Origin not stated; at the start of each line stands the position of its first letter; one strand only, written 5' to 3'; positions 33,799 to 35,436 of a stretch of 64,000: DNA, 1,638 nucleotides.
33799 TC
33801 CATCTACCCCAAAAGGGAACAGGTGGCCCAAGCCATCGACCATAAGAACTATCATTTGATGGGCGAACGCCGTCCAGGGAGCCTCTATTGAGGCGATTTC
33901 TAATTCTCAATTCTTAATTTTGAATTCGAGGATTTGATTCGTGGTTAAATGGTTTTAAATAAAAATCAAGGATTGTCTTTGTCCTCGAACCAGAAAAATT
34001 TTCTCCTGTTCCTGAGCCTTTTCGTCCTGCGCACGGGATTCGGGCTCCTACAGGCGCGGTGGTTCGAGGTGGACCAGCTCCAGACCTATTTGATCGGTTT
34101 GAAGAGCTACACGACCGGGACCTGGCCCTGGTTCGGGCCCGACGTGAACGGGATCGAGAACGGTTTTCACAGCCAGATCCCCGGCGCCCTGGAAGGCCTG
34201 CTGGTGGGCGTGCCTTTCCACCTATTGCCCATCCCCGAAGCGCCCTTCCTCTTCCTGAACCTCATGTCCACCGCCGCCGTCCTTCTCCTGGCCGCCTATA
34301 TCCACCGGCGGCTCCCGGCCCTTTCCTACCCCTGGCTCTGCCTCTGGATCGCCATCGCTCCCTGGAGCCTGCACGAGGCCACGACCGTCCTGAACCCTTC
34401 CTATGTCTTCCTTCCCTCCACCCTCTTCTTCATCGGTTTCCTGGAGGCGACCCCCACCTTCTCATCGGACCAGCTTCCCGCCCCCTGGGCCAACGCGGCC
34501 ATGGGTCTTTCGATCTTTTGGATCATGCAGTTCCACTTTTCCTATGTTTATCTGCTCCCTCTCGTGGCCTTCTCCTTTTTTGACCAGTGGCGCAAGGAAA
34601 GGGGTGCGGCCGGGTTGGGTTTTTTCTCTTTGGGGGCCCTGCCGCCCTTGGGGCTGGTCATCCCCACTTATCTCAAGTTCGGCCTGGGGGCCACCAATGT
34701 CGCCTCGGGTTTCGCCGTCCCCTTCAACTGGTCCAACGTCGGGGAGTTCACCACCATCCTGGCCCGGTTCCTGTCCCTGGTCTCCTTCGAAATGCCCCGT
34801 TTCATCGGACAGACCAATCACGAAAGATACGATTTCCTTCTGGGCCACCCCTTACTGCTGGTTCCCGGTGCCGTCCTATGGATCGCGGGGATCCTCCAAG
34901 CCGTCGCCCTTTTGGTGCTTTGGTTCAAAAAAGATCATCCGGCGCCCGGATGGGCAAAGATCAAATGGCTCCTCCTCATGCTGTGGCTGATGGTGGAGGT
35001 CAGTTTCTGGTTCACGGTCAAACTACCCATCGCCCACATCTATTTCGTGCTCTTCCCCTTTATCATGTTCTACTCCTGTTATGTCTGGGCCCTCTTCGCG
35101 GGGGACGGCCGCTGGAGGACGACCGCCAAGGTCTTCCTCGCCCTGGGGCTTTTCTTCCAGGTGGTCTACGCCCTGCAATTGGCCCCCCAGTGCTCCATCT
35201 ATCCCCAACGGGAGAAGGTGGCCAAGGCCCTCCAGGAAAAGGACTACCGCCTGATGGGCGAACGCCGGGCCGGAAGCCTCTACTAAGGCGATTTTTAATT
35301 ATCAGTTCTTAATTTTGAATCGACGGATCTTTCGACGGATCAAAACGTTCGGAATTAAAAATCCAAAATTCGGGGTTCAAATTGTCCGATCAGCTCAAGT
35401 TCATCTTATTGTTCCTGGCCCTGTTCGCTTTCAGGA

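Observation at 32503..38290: Tandem triplication of an uncharacterised 12-TM membrane protein family (invariant C-terminal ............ tail), followed by a secreted GH44: candidate novel envelope glycan-processing or glycosylation module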

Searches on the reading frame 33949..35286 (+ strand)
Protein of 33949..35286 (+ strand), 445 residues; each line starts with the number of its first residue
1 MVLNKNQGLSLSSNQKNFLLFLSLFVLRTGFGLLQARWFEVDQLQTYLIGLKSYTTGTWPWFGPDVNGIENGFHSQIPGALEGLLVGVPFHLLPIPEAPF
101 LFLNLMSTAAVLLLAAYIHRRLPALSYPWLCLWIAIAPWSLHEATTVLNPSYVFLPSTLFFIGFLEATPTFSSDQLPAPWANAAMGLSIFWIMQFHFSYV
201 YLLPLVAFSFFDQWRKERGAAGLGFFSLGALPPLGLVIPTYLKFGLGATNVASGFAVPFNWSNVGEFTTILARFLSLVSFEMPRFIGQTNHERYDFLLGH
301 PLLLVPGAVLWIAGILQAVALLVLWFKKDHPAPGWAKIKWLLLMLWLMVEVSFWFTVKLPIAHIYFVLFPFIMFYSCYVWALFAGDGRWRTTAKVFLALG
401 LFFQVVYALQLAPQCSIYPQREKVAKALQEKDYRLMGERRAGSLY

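Call 3: search_protein_families(library=pfam, proteins=[window:33949-35286:+], max_evalue=1)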
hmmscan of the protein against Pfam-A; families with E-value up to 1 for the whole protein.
window:33949-35286:+ (445 aa): 0 families

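Call 4: search_protein_families(library=ncbifam, proteins=[window:33949-35286:+], max_evalue=1)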
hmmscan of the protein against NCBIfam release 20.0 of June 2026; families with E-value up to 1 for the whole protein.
window:33949-35286:+ (445 aa): 0 families

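Call 6: find_homologous_proteins(query=window:33949-35283:+, max_evalue=0.001)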
Query window:33949-35283:+ (445 aa): 375 proteins with E <= 0.001 among 8000 candidates; the best 120 are listed.
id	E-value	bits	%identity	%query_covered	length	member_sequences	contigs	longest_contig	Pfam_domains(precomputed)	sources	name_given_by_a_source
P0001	3.2e-292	987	100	98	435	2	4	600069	-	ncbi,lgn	-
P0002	1.8e-227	774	83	91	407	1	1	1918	-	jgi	jgi:hypothetical protein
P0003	1.0e-220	752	80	91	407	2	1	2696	-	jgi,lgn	jgi:hypothetical protein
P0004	2.6e-200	684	74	91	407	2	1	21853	-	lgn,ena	-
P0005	5.9e-191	653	65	98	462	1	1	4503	-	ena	-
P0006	4.4e-188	644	66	98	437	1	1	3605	-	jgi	jgi:hypothetical protein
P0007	1.2e-187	643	66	94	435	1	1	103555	-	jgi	jgi:hypothetical protein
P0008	2.8e-185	635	66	94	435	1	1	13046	-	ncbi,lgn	-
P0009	1.6e-183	629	64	99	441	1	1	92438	-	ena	-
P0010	2.2e-179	615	64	98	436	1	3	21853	-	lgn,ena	-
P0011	8.0e-171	587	64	92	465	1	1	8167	-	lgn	-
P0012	8.8e-169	580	61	97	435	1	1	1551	-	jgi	jgi:hypothetical protein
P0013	7.7e-167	574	63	93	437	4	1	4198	-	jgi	jgi:hypothetical protein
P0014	2.4e-165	569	60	92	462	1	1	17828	-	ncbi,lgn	-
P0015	1.5e-164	566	62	93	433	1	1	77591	-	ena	-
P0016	7.4e-164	564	57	91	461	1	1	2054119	-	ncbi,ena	-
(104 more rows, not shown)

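Call 13: predict_structure(alignment_id=A2)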
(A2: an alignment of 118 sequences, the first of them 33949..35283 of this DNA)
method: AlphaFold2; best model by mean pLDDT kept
length: 445 residues; sequences in the alignment: 118
mean_pLDDT: 92.8   pTM: 0.93
mean pLDDT of the five models: 92.8, 92.0, 91.8, 91.8, 91.0
residues with pLDDT >= 90: 367; 70-90: 54; 50-70: 19; < 50: 5
segments of 3 or more residues with pLDDT < 50: 69-72
pLDDT, mean of each block of 10 residues (from residue 1): 63 95 98 94 93 94 65 70 96 98 99 99 98 98 95 98 98 97 98 93 98 93 97 94 81 78 95 95 84 95 95 96 97 97 98 91 92 98 97 97 97 95 98 94 75
secondary structure, 60 per line:
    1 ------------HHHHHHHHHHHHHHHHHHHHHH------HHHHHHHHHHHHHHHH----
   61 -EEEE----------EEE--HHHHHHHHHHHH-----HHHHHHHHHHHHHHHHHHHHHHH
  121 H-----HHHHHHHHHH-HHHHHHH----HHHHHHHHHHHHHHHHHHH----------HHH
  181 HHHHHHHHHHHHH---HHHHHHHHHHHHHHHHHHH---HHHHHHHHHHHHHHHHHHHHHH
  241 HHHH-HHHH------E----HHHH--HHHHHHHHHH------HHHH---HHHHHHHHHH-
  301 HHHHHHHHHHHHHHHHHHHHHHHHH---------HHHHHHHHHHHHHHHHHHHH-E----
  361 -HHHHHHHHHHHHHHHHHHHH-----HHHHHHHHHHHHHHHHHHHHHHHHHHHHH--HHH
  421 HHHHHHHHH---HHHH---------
elements in order: H13-34 H41-56 E62-65 E76-78 H81-92 H98-121 H127-136 H138-144 H149-167 H178-193 H197-215 H219-244 H246-249 H261-264 H267-276 H283-286 H290-299 H301-325 H335-354 H362-381 H387-415 H418-429 H433-436
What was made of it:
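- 33949..35286 (+): Paralog 2, the modelled protein. It has 11 TM helices (7+4). Periplasmic loop EL1 (residues 35-97) has two helices with D42 at the start of the first. EL4 spans residues 245-300. The C-terminal tail (416-445) is periplasmic. AlphaFold2 model with pLDDT 92.8 and pTM 0.93 (call 13).
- On GT-C superfamily, class GT-C_A (fold level): The model has 11 TM helices arranged 7+4 (call 13). EL1 contains helices 41-56 and 81-92, with D42 at the start of the first (call 13).
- Checked: The model shows 11, not 12, TM helices (call 13).
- The model is highly confident (call 13).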

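Call 18: find_encoding_contigs(protein=P0016, flank=10000, max_places=3)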
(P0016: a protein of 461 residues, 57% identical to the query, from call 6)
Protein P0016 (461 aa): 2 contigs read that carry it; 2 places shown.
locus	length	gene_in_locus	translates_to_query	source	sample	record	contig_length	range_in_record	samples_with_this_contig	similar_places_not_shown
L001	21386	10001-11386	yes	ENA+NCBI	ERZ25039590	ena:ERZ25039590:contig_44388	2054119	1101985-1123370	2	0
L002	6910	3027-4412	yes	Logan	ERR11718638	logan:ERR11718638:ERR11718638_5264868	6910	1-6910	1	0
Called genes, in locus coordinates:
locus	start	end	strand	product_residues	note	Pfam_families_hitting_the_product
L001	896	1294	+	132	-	-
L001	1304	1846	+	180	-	-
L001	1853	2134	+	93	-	-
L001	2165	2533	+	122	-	-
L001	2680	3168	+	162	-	-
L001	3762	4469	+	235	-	PF00106:adh_short, PF08659:KR, PF13460:NAD_binding_10 (weak), PF13561:adh_short_C2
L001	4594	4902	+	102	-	-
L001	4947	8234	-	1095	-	PF13428:TPR_14 (faint), PF00931:NB-ARC (weak), PF01637:ATPase_2 (weak), PF13191:AAA_16 (faint), PF13432:TPR_16 (faint), PF13424:TPR_12 (weak), PF13424:TPR_12, PF13424:TPR_12, +7 more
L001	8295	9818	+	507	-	-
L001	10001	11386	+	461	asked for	-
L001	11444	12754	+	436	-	-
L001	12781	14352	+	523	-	PF12891:Glyco_hydro_44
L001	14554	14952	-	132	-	-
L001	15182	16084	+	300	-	-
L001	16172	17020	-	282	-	PF00106:adh_short, PF01370:Epimerase (weak), PF08643:DUF1776 (faint), PF08659:KR, PF13561:adh_short_C2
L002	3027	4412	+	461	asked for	-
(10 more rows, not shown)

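Call 20: search_solved_structures(query=A2, max_evalue=10, show_alignments=3)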
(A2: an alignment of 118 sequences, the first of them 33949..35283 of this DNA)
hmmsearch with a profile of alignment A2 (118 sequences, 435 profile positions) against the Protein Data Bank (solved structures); distinct sequences matched with E-value up to 10: 0.
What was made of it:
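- On CAZy GT22 / Pfam Glyco_transf_22 (ALG9, ALG12, PIG-B): No PDB chain at E up to 10 with a 118-sequence profile (call 20).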

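Call 21: find_related_loci(query=A2, collection=genome_contigs, flank=10000)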
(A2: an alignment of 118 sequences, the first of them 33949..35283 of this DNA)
Query A2 (445 aa) in genome_contigs; peptide patterns used: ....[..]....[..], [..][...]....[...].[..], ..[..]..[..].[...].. (x = any residue, [..] = any of these).
159 stretches matched a pattern; 131 encode a relative of the query (tblastn E <= 1e-3); the best 80 are kept; 74 distinct loci.
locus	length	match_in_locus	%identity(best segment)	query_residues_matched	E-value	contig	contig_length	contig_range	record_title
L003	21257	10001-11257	64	28-445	6e-172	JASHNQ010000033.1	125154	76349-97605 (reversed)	MAG: candidate division FCPU426 bacterium isolate JOPF001 JOPF_AWAY_contig_340596, whole genome shotgun sequence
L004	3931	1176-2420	63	32-445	9e-169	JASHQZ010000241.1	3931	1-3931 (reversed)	MAG: candidate division FCPU426 bacterium isolate JOPF088 JOPF_NEAR_contig_1031723, whole genome shotgun sequence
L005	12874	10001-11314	60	35-445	1e-162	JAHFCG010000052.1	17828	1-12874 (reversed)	MAG: candidate division FCPU426 bacterium isolate nzgw216 NODE_1011_length_17829_cov_3.273153, whole genome shotgun sequ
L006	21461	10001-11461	56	14-445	4e-169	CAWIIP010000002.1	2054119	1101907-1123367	MAG: uncultured proteobacterium isolate MFD09286.bin.2.44 genome assembly, contig: contig_44388, whole genome shotgun se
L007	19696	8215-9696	54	6-445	9e-157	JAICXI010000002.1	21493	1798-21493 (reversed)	MAG: bacterium isolate LS_FP_2_bin.106 k141_2946505_length_21493_cov_9.0000, whole genome shotgun sequence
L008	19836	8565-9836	59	32-445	6e-157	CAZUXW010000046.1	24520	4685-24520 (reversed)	MAG TPA_asm: uncultured bacterium isolate binchicken_co54_368 genome assembly, contig: NODE_3537_length_24520_cov_23.160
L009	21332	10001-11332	55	3-445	5e-155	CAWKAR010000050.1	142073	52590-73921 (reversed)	MAG: candidate division FCPU426 bacterium isolate MFD03726.bin.1.149 genome assembly, contig: contig_43454, whole genome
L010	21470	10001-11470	51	10-445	1e-152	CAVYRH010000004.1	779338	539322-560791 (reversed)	MAG: uncultured proteobacterium isolate MFD05512.bin.1.167 genome assembly, contig: contig_18874, whole genome shotgun s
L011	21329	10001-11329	56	14-445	2e-152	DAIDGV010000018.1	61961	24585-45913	MAG TPA_asm: candidate division FCPU426 bacterium isolate clean3 k141_1128961, whole genome shotgun sequence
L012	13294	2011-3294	57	19-445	2e-151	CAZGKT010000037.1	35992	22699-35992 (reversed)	MAG TPA_asm: uncultured bacterium isolate binchicken_co162_638 genome assembly, contig: NODE_2237_length_35992_cov_9.075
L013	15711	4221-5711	51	4-445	6e-149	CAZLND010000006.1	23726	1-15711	MAG TPA_asm: uncultured bacterium isolate binchicken_co50_333 genome assembly, contig: NODE_2274_length_23726_cov_5.6515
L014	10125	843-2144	54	10-445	4e-150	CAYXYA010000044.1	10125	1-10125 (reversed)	MAG TPA_asm: uncultured bacterium isolate SRP269290_co5_40 genome assembly, contig: NODE_2599_length_10125_cov_8.804071,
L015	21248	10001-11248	55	31-445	2e-146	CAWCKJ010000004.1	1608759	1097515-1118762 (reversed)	MAG: candidate division FCPU426 bacterium isolate MFD01231.bin.1.41 genome assembly, contig: contig_18727, whole genome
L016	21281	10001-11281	55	20-445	8e-146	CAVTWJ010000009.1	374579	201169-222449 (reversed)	MAG: candidate division FCPU426 bacterium isolate MFD09286.bin.2.88 genome assembly, contig: contig_26376, whole genome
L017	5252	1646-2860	57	41-445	5e-141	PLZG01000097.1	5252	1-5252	MAG: candidate division FCPU426 bacterium isolate palsa_1180 73.20120700_P3D.179_contig_64910, whole genome shotgun sequ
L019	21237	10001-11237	54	34-445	3e-135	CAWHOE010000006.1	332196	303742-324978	MAG: candidate division FCPU426 bacterium isolate MFD01223.bin.2.21 genome assembly, contig: contig_106670, whole genome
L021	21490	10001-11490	51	4-445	2e-131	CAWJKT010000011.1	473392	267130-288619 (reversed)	MAG: uncultured proteobacterium isolate MFD05512.bin.2.30 genome assembly, contig: contig_24512, whole genome shotgun se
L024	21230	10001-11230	50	35-445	3e-121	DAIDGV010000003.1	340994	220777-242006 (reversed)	MAG TPA_asm: candidate division FCPU426 bacterium isolate clean3 k141_1385862, whole genome shotgun sequence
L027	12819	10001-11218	47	42-444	3e-115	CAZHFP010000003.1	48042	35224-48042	MAG TPA_asm: uncultured bacterium isolate binchicken_co54_505 genome assembly, contig: NODE_1217_length_48042_cov_13.604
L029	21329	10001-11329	45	8-445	2e-112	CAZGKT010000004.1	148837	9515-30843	MAG TPA_asm: uncultured bacterium isolate binchicken_co162_638 genome assembly, contig: NODE_69_length_148837_cov_9.4185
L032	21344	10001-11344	44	3-445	9e-109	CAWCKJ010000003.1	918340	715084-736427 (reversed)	MAG: candidate division FCPU426 bacterium isolate MFD01231.bin.1.41 genome assembly, contig: contig_14992, whole genome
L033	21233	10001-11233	47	36-445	7e-108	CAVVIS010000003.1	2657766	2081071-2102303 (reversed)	MAG: Blastocatellia bacterium isolate MFD01916.bin.1.77 genome assembly, contig: contig_4999, whole genome shotgun seque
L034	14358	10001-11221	46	40-445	1e-106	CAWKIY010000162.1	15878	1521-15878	MAG: candidate division FCPU426 bacterium isolate MFD04540.bin.2.61 genome assembly, contig: contig_73255, whole genome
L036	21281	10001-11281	42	19-445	1e-104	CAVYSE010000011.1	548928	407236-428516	MAG: candidate division FCPU426 bacterium isolate MFD05580.bin.1.91 genome assembly, contig: contig_32250, whole genome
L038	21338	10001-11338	44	5-445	1e-104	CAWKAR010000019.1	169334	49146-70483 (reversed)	MAG: candidate division FCPU426 bacterium isolate MFD03726.bin.1.149 genome assembly, contig: contig_39189, whole genome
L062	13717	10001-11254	43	25-441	4e-94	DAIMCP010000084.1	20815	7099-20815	MAG TPA_asm: Pyrinomonadaceae bacterium isolate CTOTU26094 NODE_958_length_20815_cov_7.393112, whole genome shotgun sequ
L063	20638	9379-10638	42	19-445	4e-93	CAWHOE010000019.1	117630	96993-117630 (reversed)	MAG: candidate division FCPU426 bacterium isolate MFD01223.bin.2.21 genome assembly, contig: contig_112471, whole genome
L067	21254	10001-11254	42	25-445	1e-91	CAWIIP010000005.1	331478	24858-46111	MAG: uncultured proteobacterium isolate MFD09286.bin.2.44 genome assembly, contig: contig_80856, whole genome shotgun se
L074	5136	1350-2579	41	32-445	9e-90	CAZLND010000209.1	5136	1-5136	MAG TPA_asm: uncultured bacterium isolate binchicken_co50_333 genome assembly, contig: NODE_24238_length_5136_cov_5.9382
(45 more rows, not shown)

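Call 25: find_homologous_proteins(query=L033:9914-11233:+, max_evalue=0.001)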
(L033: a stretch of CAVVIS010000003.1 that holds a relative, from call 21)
Query L033:9914-11233:+ (440 aa): 1543 proteins with E <= 0.001 among 8000 candidates; the best 120 are listed.
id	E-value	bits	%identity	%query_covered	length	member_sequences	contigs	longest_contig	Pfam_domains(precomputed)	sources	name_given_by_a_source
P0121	1.1e-294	996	100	100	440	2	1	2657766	-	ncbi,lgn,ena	-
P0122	8.1e-263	891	88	100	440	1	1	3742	-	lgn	-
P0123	9.8e-237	805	78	100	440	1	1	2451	-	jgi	jgi:hypothetical protein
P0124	1.7e-234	797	78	100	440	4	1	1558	-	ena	-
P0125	2.0e-234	797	78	100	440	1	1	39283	-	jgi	jgi:hypothetical protein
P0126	3.7e-234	796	78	100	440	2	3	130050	-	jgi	jgi:hypothetical protein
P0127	4.9e-234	796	77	100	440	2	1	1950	-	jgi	jgi:hypothetical protein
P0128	3.8e-233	793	78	94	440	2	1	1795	-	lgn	-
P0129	7.5e-233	792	78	100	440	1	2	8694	-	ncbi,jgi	jgi:hypothetical protein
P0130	2.3e-232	790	78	100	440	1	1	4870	-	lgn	-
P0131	2.5e-232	790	77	100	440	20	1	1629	-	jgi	-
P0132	2.7e-232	790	77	100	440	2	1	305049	-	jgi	jgi:hypothetical protein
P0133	4.4e-232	789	77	100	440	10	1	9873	-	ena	-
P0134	1.3e-231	788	77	100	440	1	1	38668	-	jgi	jgi:hypothetical protein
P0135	1.6e-231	787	78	99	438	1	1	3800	-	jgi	jgi:hypothetical protein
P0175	1.9e-225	767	77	94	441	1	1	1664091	-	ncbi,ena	-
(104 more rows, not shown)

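Call 26: find_encoding_contigs(protein=P0121, flank=10000, max_places=2)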
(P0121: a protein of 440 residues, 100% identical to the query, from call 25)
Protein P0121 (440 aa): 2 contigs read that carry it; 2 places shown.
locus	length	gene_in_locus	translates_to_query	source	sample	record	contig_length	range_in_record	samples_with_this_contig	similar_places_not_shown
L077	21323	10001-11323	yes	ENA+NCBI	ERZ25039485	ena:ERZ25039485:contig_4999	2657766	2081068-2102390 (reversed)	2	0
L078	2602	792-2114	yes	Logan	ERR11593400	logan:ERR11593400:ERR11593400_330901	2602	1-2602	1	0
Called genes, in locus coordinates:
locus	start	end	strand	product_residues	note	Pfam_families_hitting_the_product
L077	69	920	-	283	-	PF13714:PEP_mutase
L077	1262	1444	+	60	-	-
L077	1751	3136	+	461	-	PF01833:TIG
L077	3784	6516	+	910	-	PF07504:FTP, PF02128:Peptidase_M36, PF13004:BACON (weak)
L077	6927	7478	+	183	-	PF03473:MOSC (weak)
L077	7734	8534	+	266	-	PF00182:Glyco_hydro_19, PF01471:PG_binding_1, PF09374:PG_binding_3 (faint)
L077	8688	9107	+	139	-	PF08818:DUF1801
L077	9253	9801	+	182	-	PF07274:DUF1440 (weak)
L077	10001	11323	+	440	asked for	-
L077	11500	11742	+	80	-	-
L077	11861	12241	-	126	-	-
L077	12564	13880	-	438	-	-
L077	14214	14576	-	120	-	-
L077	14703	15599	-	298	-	PF00730:HhH-GPD (weak)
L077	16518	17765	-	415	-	-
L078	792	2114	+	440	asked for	-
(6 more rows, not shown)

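Call 27: find_encoding_contigs(protein=P0175, flank=10000, max_places=2)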
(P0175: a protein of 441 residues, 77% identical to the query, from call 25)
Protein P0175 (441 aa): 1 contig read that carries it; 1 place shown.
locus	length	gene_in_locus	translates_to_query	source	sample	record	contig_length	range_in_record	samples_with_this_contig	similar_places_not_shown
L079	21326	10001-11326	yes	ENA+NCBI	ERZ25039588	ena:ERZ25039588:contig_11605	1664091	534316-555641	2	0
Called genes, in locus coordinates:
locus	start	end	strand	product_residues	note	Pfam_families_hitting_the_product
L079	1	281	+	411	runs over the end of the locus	PF02128:Peptidase_M36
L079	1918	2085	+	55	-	-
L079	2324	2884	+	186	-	PF03473:MOSC (weak)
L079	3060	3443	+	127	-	PF13577:SnoaL_4 (weak), PF13474:SnoaL_3 (weak), PF14534:DUF4440, PF12680:SnoaL_2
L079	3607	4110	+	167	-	PF00282:Pyridoxal_deC (weak)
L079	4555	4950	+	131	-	-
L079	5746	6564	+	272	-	PF00182:Glyco_hydro_19, PF01471:PG_binding_1, PF09374:PG_binding_3 (faint)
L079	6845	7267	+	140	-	PF08818:DUF1801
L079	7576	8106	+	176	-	PF07274:DUF1440 (weak)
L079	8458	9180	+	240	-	PF00089:Trypsin (faint), PF13365:Trypsin_2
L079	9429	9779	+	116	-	-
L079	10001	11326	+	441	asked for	-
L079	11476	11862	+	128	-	-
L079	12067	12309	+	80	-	-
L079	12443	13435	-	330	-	PF01435:Peptidase_M48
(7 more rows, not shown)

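Call 28: search_protein_representatives(alignment_id=A2)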
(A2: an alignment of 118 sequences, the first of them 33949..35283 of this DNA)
Query: 118 sequences, 435 profile positions. Proteins with E-value up to 0.001 (for the whole library): 543; up to 1e-10: 407; up to 1e-30: 207. The best 150 are listed.
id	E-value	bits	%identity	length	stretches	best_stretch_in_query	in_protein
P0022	4.0e-212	721.2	-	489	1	4-435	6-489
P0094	1.8e-195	666.3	-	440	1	6-435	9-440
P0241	3.3e-155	533.6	-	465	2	1-277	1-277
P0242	2.7e-154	530.6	-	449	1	4-435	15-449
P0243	3.1e-146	504.0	-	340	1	96-435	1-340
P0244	4.2e-144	497.0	-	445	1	5-435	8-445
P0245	2.0e-142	491.5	-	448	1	4-435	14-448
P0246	1.4e-136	472.2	-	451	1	3-433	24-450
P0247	3.7e-126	437.9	-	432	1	10-435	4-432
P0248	1.6e-124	432.5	-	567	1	7-432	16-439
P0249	8.4e-123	426.8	-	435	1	4-428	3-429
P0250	5.0e-120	417.7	-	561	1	9-431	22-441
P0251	5.8e-119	414.2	-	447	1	5-431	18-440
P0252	1.4e-118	412.9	-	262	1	1-250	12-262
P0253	2.7e-118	412.0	-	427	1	11-435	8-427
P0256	2.7e-113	395.5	-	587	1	7-434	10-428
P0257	1.6e-112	392.9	-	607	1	5-433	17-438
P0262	1.6e-110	386.4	-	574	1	8-431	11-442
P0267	4.5e-107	375.0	-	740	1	10-430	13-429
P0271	4.2e-102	358.6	-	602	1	6-431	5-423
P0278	7.3e-98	344.6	-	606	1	5-430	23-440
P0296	3.5e-88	312.8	-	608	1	3-432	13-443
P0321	4.5e-74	266.2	-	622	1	3-431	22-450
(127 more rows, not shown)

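Call 29: search_protein_families(library=pfam, proteins=[P0248, P0250, P0256, P0257, P0262, P0267, P0271, P0278, P0296, P0321], max_evalue=0.1)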
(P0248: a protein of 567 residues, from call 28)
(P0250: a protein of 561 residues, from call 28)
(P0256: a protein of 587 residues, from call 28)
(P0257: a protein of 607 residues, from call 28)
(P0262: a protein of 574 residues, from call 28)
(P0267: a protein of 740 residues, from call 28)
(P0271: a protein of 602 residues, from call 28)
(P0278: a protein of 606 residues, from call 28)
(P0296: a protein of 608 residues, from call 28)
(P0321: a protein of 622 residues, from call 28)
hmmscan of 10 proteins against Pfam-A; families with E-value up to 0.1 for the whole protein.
P0248 (567 aa): 0 families

P0250 (561 aa): 0 families

P0256 (587 aa): 2 families
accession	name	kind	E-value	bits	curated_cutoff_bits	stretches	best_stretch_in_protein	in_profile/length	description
PF02018.23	CBM_4_9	-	0.0021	18.8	25.9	1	456-569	15-131/136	Carbohydrate binding domain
PF10166.14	DUF2368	-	0.052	13.6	25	0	317-371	48-105/134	Uncharacterised conserved protein (DUF2368)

P0257 (607 aa): 0 families

P0262 (574 aa): 0 families

P0267 (740 aa): 0 families

P0271 (602 aa): 0 families

P0278 (606 aa): 0 families

P0296 (608 aa): 1 family
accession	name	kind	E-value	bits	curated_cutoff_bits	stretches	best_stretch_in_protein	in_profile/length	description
PF13755.11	Sensor_TM1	-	0.077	13.2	26.6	0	326-359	4-37/68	Sensor N-terminal transmembrane domain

P0321 (622 aa): 0 families
